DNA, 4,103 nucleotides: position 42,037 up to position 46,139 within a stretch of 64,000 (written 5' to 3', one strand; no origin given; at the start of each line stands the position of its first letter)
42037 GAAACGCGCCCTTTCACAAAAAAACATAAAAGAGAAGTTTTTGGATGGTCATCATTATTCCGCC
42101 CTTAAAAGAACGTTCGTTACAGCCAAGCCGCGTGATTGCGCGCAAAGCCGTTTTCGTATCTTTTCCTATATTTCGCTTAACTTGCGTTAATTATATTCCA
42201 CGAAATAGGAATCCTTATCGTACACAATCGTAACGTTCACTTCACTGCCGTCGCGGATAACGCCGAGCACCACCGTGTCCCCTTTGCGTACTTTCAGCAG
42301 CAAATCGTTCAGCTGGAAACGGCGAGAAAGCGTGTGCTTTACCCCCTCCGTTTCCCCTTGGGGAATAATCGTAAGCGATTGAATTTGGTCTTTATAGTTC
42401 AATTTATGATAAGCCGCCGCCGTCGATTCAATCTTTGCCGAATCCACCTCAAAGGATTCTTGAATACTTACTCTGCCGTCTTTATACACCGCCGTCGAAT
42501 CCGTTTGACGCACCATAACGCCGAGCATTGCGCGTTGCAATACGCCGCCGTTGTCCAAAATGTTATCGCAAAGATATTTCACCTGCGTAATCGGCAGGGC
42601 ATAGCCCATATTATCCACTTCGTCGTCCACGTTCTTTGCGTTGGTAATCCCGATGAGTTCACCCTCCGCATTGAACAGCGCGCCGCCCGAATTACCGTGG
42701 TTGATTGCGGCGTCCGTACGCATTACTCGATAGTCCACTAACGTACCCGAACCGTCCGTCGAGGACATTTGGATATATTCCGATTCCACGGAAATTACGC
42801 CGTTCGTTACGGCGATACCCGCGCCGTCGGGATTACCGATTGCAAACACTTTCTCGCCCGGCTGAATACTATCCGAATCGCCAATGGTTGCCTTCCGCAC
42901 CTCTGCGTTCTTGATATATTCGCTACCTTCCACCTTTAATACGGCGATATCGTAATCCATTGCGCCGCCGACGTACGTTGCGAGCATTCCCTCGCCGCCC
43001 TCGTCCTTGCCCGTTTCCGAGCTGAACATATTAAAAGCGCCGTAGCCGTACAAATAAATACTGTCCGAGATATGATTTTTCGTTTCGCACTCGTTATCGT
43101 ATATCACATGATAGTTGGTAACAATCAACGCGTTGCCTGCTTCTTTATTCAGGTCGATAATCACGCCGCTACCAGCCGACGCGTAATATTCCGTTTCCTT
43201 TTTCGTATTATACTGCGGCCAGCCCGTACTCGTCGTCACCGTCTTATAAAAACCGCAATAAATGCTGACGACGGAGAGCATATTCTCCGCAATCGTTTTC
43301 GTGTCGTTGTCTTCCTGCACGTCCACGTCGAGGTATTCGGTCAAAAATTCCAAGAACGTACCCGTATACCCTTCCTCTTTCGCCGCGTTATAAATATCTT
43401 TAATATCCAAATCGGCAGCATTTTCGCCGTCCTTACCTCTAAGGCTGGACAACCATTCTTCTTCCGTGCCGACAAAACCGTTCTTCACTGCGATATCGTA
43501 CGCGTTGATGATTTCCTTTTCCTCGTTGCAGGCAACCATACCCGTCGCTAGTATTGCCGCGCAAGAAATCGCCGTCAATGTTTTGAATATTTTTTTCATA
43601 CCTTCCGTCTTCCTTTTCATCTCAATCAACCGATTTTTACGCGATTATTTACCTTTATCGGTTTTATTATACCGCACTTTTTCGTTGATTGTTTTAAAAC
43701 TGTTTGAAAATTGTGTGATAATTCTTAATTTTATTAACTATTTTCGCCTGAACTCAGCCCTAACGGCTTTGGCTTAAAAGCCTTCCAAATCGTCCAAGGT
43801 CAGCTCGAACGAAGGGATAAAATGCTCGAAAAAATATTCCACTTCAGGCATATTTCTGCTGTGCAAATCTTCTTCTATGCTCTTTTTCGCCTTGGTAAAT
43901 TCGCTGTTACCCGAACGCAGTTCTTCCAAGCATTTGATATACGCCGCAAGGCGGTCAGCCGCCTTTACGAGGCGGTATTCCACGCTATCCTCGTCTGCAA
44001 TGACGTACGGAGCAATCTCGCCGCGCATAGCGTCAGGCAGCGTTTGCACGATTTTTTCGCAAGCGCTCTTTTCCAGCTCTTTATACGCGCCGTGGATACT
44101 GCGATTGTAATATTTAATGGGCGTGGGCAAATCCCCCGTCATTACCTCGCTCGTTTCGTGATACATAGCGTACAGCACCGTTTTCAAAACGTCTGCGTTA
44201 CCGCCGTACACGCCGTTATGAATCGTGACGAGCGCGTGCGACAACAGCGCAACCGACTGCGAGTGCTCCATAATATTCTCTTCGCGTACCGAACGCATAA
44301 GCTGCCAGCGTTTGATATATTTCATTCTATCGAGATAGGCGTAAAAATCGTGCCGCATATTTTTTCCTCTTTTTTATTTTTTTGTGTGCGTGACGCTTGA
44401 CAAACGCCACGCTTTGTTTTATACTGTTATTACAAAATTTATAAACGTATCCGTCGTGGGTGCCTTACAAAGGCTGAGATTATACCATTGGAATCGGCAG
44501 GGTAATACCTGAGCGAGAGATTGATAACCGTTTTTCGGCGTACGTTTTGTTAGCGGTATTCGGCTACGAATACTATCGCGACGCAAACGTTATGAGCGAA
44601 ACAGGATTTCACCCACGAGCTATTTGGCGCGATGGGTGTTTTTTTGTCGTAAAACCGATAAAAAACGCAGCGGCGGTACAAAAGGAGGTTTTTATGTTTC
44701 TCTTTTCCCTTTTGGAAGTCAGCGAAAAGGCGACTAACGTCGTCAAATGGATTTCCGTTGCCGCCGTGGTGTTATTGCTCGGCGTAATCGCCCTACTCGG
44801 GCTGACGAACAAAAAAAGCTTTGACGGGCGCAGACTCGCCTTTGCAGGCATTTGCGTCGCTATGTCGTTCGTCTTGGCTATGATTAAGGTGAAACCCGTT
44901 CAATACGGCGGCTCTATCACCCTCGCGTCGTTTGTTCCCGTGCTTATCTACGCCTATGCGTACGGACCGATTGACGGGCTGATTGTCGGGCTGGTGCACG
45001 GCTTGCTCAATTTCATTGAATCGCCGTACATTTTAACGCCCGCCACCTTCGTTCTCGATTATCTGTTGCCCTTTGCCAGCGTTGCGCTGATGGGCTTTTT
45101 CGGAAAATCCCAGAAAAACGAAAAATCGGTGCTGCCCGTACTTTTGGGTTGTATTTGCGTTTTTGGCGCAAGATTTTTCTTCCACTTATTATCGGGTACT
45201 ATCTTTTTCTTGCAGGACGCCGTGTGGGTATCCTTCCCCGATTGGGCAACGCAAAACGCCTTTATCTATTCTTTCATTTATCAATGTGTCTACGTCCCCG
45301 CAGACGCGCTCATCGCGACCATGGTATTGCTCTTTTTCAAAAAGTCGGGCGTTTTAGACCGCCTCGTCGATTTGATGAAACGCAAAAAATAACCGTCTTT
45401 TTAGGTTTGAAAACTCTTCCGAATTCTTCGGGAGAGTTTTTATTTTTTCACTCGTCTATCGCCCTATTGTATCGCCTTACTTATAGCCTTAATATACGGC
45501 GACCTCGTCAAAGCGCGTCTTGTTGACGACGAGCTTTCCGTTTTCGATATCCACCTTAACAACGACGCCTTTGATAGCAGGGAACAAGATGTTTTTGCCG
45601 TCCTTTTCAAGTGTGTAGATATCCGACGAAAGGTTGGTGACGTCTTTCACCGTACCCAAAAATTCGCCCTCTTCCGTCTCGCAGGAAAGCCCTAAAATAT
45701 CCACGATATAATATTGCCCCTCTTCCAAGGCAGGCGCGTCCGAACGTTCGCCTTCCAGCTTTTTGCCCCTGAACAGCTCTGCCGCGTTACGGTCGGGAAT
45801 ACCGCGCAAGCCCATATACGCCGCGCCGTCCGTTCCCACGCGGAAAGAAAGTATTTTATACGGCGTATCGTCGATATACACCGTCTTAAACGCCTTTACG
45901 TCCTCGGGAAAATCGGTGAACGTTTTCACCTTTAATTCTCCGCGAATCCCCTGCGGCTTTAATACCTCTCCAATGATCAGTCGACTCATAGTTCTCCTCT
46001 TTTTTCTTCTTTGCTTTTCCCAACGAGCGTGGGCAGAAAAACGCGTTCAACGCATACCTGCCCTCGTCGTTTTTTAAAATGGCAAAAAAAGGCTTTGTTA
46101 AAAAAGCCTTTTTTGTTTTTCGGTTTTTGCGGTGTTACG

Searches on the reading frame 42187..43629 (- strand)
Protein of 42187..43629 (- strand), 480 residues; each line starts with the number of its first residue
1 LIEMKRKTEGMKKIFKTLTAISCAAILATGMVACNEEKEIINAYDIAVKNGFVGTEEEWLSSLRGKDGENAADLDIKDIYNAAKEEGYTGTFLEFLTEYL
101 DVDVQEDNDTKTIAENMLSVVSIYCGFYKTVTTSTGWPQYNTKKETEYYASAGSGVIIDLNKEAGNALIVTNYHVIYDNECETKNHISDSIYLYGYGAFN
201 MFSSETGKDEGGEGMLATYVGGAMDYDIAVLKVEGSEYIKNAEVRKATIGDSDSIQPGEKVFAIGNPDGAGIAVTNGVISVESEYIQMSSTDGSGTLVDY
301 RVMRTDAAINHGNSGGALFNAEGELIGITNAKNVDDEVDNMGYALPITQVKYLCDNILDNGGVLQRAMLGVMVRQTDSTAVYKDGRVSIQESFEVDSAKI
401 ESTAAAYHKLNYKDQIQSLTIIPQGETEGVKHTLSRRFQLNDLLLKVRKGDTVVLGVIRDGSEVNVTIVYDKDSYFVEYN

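Call 45: search_protein_families(library=pfam, proteins=[window:42187-43629:-], max_evalue=0.00001)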
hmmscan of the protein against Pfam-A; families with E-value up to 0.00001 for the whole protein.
window:42187-43629:- (480 aa): 2 families
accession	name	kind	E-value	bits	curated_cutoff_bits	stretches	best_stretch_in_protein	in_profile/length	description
PF13365.12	Trypsin_2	-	1.7e-24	87.7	27.6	1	153-328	1-144/144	Trypsin-like peptidase domain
PF00089.32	Trypsin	-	4.6e-14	53.2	20.6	1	166-351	34-217/220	Trypsin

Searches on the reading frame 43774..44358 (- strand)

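Call 45: search_protein_families(library=pfam, proteins=[window:43774-44358:-], max_evalue=0.00001)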
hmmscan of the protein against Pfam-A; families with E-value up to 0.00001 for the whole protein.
window:43774-44358:- (194 aa): 2 families
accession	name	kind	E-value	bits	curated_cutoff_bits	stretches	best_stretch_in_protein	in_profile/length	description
PF12917.13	YfbR-like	-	8.1e-69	231.4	25.9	1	5-184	2-182/182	5'-deoxynucleotidase YfbR-like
PF13023.12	HD_3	-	3.2e-14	53.6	22.5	1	10-168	2-155/165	HD domain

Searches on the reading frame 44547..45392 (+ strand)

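Call 45: search_protein_families(library=pfam, proteins=[window:44547-45392:+], max_evalue=0.00001)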
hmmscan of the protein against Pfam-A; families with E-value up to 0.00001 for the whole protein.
window:44547-45392:+ (281 aa): 2 families
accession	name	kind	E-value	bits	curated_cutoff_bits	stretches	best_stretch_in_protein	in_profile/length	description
PF09515.15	Thia_YuaJ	-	2.6e-32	112.8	25.8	1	100-266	4-170/177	Thiamine transporter protein (Thia_YuaJ)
PF12822.12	ECF_trnsprt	-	5.2e-12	46.5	30.7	1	95-226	1-132/169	ECF transporter, substrate-specific component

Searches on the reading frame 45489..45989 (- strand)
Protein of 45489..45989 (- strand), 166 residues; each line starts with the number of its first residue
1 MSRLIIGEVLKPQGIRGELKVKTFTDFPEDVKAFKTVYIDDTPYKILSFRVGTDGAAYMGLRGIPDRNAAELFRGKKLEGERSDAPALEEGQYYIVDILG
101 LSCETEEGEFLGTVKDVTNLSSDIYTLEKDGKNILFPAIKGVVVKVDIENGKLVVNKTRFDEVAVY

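Call 7: search_protein_families(library=pfam, proteins=[window:45489-45989:-])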
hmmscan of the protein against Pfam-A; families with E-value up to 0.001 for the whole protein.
window:45489-45989:- (166 aa): 3 families
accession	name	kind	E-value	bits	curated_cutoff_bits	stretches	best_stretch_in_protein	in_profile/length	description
PF01782.24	RimM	-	1.5e-17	64.1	23.5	1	6-83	2-83/84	RimM N-terminal domain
PF24986.1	PRC_RimM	-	5.3e-08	32.8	27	1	96-155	2-63/69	RimM PRC barrel domain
PF05239.21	PRC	-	4.2e-06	27.1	21.2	1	90-158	1-74/78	PRC-barrel domain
